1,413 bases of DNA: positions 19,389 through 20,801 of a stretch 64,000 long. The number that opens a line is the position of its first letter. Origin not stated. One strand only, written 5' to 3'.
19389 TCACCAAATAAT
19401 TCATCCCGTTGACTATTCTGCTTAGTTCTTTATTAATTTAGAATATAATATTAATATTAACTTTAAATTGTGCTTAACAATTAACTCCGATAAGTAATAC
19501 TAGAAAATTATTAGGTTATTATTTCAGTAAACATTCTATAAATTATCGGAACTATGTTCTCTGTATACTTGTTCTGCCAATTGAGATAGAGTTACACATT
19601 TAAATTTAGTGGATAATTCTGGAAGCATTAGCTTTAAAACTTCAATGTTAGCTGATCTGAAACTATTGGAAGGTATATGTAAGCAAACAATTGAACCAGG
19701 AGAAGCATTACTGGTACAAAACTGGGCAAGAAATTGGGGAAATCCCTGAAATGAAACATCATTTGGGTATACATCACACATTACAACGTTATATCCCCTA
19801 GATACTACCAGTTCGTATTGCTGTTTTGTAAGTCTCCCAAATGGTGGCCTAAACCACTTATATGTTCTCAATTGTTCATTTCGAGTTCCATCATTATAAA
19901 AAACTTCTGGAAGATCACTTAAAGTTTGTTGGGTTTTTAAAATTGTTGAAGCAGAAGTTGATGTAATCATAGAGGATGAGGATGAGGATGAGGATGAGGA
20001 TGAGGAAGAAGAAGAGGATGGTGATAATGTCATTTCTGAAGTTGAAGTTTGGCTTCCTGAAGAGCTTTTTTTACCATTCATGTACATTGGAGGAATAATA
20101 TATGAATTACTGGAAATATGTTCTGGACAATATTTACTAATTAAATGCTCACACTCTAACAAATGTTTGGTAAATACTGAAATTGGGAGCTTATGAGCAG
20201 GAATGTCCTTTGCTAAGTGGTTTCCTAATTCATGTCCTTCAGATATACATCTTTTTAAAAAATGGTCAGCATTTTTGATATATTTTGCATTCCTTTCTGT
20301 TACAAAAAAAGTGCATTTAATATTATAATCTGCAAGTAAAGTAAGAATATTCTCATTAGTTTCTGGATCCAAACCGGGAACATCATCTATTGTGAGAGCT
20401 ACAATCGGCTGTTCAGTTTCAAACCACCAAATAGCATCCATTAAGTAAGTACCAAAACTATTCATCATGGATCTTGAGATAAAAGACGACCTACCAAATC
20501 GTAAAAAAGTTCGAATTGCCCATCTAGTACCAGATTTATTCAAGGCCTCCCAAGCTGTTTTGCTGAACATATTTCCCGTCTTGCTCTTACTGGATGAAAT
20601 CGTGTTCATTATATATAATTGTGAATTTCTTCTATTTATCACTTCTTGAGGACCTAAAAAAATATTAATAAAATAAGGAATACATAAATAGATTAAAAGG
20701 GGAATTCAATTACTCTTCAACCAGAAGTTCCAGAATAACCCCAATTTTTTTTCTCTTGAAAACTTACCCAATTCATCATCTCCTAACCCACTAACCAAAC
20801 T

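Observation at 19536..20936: NodB-family polysaccharide deacetylase with a spliced upstream N-terminal exon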

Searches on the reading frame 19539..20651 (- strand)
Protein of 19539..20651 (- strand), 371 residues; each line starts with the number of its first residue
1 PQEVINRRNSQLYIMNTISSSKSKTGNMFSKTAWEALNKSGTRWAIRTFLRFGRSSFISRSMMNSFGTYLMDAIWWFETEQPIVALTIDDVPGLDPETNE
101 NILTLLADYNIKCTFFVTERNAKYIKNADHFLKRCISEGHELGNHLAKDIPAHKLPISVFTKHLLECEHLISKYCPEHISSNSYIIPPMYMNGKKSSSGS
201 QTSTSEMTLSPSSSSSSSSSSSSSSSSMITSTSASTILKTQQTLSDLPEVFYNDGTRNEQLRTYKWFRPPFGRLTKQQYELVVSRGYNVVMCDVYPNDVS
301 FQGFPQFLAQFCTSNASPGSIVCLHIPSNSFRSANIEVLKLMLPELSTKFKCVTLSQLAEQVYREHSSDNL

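Call 35: search_protein_families(library=ncbifam, proteins=[window:19539-20651:-], max_evalue=0.01)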
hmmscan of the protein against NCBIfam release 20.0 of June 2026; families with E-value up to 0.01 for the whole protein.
window:19539-20651:- (371 aa): 8 families
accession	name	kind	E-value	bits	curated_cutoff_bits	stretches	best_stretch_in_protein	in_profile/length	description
TIGR02764.1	spore_ybaN_pdaB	equivalog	2.8e-20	72.9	237.4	2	78-176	2-95/191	polysaccharide deacetylase family sporulation protein PdaB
NF045821.1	PgAcgDacpgdA1_Bac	equivalog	4.7e-15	55.2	400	2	83-174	89-175/282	peptidoglycan-N-acetylglucosamine deacetylase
TIGR04243.1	nodulat_NodB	equivalog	1.1e-14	54.4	240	2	83-179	3-94/197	chitooligosaccharide deacetylase NodB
NF045820.1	PgAcgDacpgdA_Strep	equivalog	1.3e-13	50.6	800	1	78-174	264-355/463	peptidoglycan-N-acetylglucosamine deacetylase PgdA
TIGR02884.1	spore_pdaA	equivalog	4.3e-13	49.5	298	1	72-190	27-138/224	delta-lactam-biosynthetic de-N-acetylase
TIGR02873.1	spore_ylxY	hypoth_equivalog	4.6e-09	35.9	391.5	1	74-150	77-148/268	probable sporulation protein, polysaccharide deacetylase family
NF045822.1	PgAcgDacpgdA2_Bac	equivalog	5.2e-05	22.7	400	1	83-145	71-127/274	peptidoglycan-N-acetylglucosamine deacetylase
TIGR03006.1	pepcterm_polyde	equivalog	0.0051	16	276.2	1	100-167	37-101/272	XrtA system polysaccharide deacetylase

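Call 40: predict_structure(alignment_id=A4)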
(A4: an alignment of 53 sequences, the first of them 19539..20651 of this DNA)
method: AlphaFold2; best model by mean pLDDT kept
length: 371 residues; sequences in the alignment: 53
mean_pLDDT: 78.4   pTM: 0.75
mean pLDDT of the five models: 78.4, 78.0, 77.0, 76.8, 75.6
residues with pLDDT >= 90: 173; 70-90: 83; 50-70: 65; < 50: 50
segments of 3 or more residues with pLDDT < 50: 203-246, 248-251
pLDDT, mean of each block of 10 residues (from residue 1): 68 64 58 66 74 72 73 92 97 91 97 97 92 98 94 93 96 92 71 55 46 41 40 36 42 59 94 93 95 81 86 94 87 89 97 97 85 40
secondary structure, 60 per line:
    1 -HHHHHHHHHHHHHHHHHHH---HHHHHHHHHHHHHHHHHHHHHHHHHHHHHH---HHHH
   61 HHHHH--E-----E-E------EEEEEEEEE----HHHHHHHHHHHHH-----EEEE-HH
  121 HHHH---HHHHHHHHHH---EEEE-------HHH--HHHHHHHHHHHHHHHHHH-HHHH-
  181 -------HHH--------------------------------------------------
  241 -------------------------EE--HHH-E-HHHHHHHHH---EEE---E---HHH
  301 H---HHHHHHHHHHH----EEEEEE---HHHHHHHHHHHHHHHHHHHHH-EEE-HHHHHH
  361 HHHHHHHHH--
elements in order: H2-20 H24-53 H57-65 E83-91 H96-108 E114-117 H119-124 H128-137 E141-144 H157-174 H176-179 H276-284 E288-290 H298-301 H305-315 E320-325 H329-349 E351-353 H355-369

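Call 42: fold_search(model_id=the predicted structure, library=pdb)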
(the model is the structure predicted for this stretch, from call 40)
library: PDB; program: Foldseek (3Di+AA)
matches with E <= 10: 624; with E <= 0.001: 48
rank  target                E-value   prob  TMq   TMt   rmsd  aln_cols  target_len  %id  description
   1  4l1g_A                8.7e-12  1.00  0.50  0.84   2.1       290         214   18  Crystal structure of the Bc1960 peptidoglycan N-acetylglucosamine deacetylase from Bacillus cereus (released 2014-06-04)
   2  4l1g_D                1.1e-11  1.00  0.49  0.84   3.1       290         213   18  Crystal structure of the Bc1960 peptidoglycan N-acetylglucosamine deacetylase from Bacillus cereus (released 2014-06-04)
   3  5o6y_A                1.5e-11  1.00  0.49  0.83   2.2       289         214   18  Crystal structure of the Bc1960 peptidoglycan N-acetylglucosamine deacetylase in complex with 4-naphthalen-1-yl-~{N}-o (released 2018-06-20)
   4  6h8l_B                1.9e-11  1.00  0.47  0.81   3.2       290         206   19  Structure of peptidoglycan deacetylase PdaC from Bacillus subtilis (released 2019-11-13)
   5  6h8l_A                1.9e-11  1.00  0.47  0.83   3.2       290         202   19  Structure of peptidoglycan deacetylase PdaC from Bacillus subtilis (released 2019-11-13)
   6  6h8n_A                2.3e-11  1.00  0.47  0.83   3.2       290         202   18  Structure of peptidoglycan deacetylase PdaC from Bacillus subtilis - mutant D285S (released 2019-11-13)
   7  6h8n_B                6.9e-11  1.00  0.47  0.81   3.2       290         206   18  Structure of peptidoglycan deacetylase PdaC from Bacillus subtilis - mutant D285S (released 2019-11-13)
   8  6hpa                  9.2e-11  1.00  0.46  0.62   3.4       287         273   18  Crystal structure of a BA3943 mutant,a CE4 family pseudoenzyme (released 2019-10-09)
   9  6hm9                  1.0e-10  1.00  0.47  0.64   2.5       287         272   18  Crystal structure of a BA3943 mutant,a CE4 family pseudoenzyme with restored enzymatic activity. (released 2019-10-09)
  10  7bkf                  1.2e-10  1.00  0.46  0.60   3.4       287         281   18  Crystal structure of WT BA3943, a CE4 family pseudoenzyme from Bacillus Anthracis (released 2021-05-19)
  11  7fbw                  2.4e-10  1.00  0.46  0.89   2.6       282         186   18  Acetylxylan esterase from Caldanaerobacter subterraneus subsp. tengcongensis (released 2021-10-27)
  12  7ax7                  9.1e-10  1.00  0.45  0.80   4.0       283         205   15  Crystal structure of the Xyl-CE4 domain of a multidomain xylanase from the hindgut metagenome of Trinervitermes trinervo (released 2020-11-18)
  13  1ny1_A                1.1e-09  1.00  0.47  0.71   4.3       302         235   15  CRYSTAL STRUCTURE OF B. SUBTILIS POLYSACCHARIDE DEACETYLASE NORTHEAST STRUCTURAL GENOMICS CONSORTIUM TARGET SR127. (released 2003-03-18)
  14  1w17_B                1.5e-09  1.00  0.46  0.70   5.9       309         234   15  Structure of Bacillus subtilis PdaA, a family 4 Carbohydrate esterase. (released 2005-01-10)
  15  2c71                  3.8e-09  1.00  0.45  0.80   2.6       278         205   18  The structure of a family 4 acetyl xylan esterase from Clostridium thermocellum in complex with a magnesium ion. (released 2006-01-23)
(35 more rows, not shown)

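Call 44: list_cluster_members(proteins=[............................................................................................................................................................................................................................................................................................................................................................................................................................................, window:19539-20609:-, window:20709-20936:-, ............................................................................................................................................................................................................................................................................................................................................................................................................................])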
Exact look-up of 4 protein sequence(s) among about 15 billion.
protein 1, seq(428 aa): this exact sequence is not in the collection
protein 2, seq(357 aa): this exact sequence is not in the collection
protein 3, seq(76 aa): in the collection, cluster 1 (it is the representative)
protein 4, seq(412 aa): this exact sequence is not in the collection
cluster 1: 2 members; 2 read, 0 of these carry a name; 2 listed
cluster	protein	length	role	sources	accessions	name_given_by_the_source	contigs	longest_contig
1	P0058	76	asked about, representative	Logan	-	-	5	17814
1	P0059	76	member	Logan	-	-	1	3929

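Call 68: search_protein_representatives(alignment_id=A6)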
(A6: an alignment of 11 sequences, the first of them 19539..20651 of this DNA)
Query: 11 sequences, 392 profile positions. Proteins with E-value up to 0.001 (for the whole library): 5893; up to 1e-10: 743; up to 1e-30: 11. The best 150 are listed.
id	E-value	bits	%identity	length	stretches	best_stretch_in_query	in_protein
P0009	2.4e-197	672.0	-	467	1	40-391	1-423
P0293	3.4e-61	223.8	-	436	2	278-389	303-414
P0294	1.6e-49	185.3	-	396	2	280-382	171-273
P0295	9.3e-46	172.9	-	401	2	285-380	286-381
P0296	1.7e-42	162.2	-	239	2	76-195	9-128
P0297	7.4e-40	153.5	-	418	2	263-390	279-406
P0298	6.3e-36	140.6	-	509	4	277-383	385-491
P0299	9.7e-36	139.9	-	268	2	281-380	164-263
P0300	5.2e-33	131.0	-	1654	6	99-190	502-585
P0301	2.9e-32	128.5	-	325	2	275-379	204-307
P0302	3.1e-31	125.1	-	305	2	265-381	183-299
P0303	1.2e-30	123.1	-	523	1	103-380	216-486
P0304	1.5e-29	119.6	-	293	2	94-197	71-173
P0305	1.5e-29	119.5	-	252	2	88-172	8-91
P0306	2.4e-29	118.9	-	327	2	95-197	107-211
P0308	8.4e-29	117.1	-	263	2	81-200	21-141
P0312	3.2e-27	111.9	-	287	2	102-195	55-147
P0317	2.9e-26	108.8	-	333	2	281-381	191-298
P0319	5.4e-26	107.8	-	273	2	78-196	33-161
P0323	8.9e-26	107.1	-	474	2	285-381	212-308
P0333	1.3e-24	103.3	-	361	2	95-199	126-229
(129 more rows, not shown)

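Call 70: list_cluster_members(proteins=[P0293, P0294, P0295, P0296, P0297, P0298, P0299, P0300, P0301, P0302])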
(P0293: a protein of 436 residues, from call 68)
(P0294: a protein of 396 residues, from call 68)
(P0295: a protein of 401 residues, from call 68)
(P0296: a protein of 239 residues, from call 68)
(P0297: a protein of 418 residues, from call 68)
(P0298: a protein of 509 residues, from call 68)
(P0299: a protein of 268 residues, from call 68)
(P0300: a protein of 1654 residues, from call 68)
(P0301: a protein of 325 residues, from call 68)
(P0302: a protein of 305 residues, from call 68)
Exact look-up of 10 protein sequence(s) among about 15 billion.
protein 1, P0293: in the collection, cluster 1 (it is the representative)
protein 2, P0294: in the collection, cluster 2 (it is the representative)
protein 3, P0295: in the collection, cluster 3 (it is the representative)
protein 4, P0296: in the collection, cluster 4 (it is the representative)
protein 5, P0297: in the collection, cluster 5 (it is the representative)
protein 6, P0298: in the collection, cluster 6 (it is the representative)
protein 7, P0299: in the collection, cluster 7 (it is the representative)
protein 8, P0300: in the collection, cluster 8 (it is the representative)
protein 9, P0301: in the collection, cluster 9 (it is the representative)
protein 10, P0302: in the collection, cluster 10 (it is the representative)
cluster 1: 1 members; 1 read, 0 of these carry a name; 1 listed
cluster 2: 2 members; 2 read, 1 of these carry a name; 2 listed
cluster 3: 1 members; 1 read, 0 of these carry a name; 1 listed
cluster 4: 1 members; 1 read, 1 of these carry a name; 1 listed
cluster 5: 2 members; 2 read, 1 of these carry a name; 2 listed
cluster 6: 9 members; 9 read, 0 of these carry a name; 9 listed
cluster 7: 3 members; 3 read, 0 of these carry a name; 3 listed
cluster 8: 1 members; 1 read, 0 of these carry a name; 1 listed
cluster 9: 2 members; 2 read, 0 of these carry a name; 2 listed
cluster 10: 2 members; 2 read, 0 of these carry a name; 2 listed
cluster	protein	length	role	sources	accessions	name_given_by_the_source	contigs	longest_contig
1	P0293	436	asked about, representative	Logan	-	-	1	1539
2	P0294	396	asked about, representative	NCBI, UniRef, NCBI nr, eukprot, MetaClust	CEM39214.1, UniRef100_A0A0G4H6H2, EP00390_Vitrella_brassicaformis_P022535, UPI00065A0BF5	unnamed protein product [Vitrella brassicaformis CCMP3155] | NodB homology domain-containing protein n=1 Tax=Vitrella brassicaformis (strain CCMP3155) ... | CEM39214.1 unnamed protein product [Vitrella brassicaformis CCMP3155]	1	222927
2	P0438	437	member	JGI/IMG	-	-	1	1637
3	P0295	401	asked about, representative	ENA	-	-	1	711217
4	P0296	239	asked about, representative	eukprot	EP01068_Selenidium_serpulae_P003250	Selendium_serpulae@DN2953_c0_g1_i1.p1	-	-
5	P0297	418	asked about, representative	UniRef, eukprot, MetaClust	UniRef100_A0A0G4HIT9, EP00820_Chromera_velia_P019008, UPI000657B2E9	NodB homology domain-containing protein n=1 Tax=Chromera velia CCMP2878 TaxID=1169474 ... | Cvel_27923.t1-p1 / transcript=Cvel_27923.t1 / gene=Cvel_27923 / ... | status=active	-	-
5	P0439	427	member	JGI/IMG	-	-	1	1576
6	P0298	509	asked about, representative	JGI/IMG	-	-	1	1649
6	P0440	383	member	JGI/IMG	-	-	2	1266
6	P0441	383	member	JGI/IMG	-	-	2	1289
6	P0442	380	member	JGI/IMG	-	-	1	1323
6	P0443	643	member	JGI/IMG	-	-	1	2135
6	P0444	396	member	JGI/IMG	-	-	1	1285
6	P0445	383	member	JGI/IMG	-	-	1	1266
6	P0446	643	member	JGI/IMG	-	-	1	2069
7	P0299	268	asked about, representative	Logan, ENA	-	-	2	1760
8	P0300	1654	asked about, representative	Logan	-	-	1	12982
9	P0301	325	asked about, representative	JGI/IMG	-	-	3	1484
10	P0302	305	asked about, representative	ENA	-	-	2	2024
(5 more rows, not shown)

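Call 75: list_cluster_members(proteins=[P0319, P0305, P0306, P0312, P0317, P0323, P0304, P0308, P0303, P0333])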
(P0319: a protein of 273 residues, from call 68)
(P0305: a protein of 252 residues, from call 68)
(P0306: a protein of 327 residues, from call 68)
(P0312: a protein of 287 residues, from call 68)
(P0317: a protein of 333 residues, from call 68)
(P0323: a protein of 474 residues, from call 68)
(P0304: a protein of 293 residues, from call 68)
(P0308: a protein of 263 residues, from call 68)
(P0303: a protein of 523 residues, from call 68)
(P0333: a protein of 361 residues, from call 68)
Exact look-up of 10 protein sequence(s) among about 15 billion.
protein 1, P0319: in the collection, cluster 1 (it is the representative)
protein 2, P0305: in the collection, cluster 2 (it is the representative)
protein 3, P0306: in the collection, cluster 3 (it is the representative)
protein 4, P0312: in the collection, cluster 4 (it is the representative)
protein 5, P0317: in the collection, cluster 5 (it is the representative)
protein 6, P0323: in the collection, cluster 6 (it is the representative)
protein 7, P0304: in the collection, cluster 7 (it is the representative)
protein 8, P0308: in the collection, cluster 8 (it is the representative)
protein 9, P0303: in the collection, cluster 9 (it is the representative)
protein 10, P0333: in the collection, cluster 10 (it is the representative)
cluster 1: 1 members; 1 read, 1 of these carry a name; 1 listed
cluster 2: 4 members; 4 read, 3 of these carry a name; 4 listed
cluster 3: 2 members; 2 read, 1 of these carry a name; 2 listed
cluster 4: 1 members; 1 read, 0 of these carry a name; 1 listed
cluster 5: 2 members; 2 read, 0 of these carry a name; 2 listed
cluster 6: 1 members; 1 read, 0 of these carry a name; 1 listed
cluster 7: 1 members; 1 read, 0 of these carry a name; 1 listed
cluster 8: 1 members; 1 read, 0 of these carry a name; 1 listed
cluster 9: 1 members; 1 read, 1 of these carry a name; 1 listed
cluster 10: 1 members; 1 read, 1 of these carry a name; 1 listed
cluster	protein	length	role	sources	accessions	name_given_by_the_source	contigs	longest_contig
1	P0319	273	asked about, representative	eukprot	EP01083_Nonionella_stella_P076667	209024_1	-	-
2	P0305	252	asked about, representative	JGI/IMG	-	-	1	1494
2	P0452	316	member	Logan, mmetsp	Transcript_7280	Transcript_7280/g.17092 ORF Transcript_7280/g.17092 Transcript_7280/m.17092 type:complete ...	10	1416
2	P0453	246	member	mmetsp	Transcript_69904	Transcript_69904/g.105682 ORF Transcript_69904/g.105682 Transcript_69904/m.105682 ...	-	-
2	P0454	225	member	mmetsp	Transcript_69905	Transcript_69905/g.105689 ORF Transcript_69905/g.105689 Transcript_69905/m.105689 ...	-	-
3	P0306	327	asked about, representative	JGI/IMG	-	-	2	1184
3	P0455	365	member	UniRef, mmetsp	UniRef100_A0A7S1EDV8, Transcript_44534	NodB homology domain-containing protein n=2 Tax=Hemiselmis andersenii TaxID=464988 ... | Transcript_44534/g.108659 ORF Transcript_44534/g.108659 Transcript_44534/m.108659 ...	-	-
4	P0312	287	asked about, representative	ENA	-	-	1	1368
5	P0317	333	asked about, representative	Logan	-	-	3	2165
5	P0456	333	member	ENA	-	-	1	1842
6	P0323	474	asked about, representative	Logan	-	-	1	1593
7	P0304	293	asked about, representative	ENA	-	-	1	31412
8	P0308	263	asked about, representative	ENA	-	-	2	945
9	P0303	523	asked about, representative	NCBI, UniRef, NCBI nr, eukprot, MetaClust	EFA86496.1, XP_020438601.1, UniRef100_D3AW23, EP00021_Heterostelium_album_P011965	hypothetical protein PPL_00290 [Heterostelium album PN500] | NodB homology domain-containing protein n=1 Tax=Heterostelium pallidum (strain ATCC 26659 ... | XP_020438601.1 hypothetical protein PPL_00290 [Heterostelium album PN500]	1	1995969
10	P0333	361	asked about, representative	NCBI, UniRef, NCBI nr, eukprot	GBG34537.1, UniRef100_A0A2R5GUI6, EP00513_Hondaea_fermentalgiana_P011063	Bifunctional xylanase/deacetylase [Hondaea fermentalgiana] | Bifunctional xylanase/deacetylase n=1 Tax=Hondaea fermentalgiana TaxID=2315210 ... | GBG34537.1 Bifunctional xylanase/deacetylase [Hondaea fermentalgiana]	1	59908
